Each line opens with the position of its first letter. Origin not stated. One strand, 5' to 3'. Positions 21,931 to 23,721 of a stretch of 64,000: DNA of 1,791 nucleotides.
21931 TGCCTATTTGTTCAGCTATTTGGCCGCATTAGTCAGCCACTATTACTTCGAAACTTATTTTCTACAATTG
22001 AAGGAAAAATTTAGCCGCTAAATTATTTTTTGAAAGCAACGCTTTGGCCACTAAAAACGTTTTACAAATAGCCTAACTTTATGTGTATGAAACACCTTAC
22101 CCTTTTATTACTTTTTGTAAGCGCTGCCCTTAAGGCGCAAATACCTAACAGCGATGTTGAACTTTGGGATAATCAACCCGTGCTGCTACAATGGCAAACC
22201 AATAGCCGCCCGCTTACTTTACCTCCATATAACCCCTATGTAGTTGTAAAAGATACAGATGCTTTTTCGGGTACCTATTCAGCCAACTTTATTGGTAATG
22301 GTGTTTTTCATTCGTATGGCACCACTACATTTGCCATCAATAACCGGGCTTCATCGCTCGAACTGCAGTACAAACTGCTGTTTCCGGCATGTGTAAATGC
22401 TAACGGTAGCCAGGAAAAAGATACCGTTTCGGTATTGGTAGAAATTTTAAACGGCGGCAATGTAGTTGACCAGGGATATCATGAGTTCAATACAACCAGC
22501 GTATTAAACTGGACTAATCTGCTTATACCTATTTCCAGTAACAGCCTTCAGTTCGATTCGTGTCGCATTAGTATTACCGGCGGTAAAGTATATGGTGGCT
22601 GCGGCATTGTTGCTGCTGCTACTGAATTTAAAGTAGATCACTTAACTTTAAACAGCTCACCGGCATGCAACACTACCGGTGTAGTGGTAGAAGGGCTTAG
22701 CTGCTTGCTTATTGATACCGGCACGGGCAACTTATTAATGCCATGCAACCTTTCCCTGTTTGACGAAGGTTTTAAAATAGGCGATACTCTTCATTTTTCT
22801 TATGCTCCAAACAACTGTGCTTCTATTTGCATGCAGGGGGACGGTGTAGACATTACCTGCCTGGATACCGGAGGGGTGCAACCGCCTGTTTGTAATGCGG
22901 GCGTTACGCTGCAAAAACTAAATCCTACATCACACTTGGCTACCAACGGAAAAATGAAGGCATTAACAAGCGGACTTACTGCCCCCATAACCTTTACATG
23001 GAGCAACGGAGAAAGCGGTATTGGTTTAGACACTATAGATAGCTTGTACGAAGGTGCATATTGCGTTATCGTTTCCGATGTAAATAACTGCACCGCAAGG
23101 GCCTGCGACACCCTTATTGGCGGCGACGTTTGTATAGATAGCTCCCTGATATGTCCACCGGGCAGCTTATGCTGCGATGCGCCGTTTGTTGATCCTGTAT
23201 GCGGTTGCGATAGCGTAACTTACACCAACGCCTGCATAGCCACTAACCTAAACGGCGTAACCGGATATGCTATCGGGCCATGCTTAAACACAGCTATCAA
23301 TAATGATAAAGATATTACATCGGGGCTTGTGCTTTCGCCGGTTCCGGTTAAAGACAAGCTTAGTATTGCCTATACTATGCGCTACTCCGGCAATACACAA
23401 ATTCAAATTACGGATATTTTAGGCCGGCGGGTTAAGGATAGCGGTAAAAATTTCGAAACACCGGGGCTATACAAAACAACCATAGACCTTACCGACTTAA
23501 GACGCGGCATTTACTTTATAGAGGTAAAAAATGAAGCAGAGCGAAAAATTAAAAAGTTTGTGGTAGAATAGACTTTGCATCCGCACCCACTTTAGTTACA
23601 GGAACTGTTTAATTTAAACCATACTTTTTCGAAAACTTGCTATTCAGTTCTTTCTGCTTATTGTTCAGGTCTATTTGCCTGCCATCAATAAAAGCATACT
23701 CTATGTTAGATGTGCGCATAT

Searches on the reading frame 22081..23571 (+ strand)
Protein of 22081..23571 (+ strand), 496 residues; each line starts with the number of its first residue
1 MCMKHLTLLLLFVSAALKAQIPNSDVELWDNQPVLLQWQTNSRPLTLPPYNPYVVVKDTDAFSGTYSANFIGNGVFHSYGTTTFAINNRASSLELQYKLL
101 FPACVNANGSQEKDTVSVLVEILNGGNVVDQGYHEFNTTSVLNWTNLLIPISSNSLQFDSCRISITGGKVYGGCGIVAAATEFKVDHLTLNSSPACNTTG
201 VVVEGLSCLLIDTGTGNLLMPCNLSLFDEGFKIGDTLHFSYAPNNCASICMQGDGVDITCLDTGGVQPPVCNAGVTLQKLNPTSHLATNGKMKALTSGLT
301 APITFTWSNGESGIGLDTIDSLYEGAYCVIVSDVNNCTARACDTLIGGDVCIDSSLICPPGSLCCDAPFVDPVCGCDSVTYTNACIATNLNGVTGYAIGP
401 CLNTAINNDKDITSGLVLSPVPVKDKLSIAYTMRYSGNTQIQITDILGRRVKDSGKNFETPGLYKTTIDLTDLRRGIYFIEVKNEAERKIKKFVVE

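Call 12: search_protein_families(library=pfam, proteins=[window:22081-23571:+], max_evalue=0.001)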
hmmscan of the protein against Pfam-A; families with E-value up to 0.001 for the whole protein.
window:22081-23571:+ (496 aa): 2 families
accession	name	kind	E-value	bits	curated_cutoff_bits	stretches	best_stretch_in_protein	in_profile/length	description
PF18962.6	Por_Secre_tail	-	2.2e-12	47.5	27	1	420-495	3-75/75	Secretion system C-terminal sorting domain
PF00050.26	Kazal_1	-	0.00098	19.5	21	0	370-392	13-35/49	Kazal-type serine protease inhibitor domain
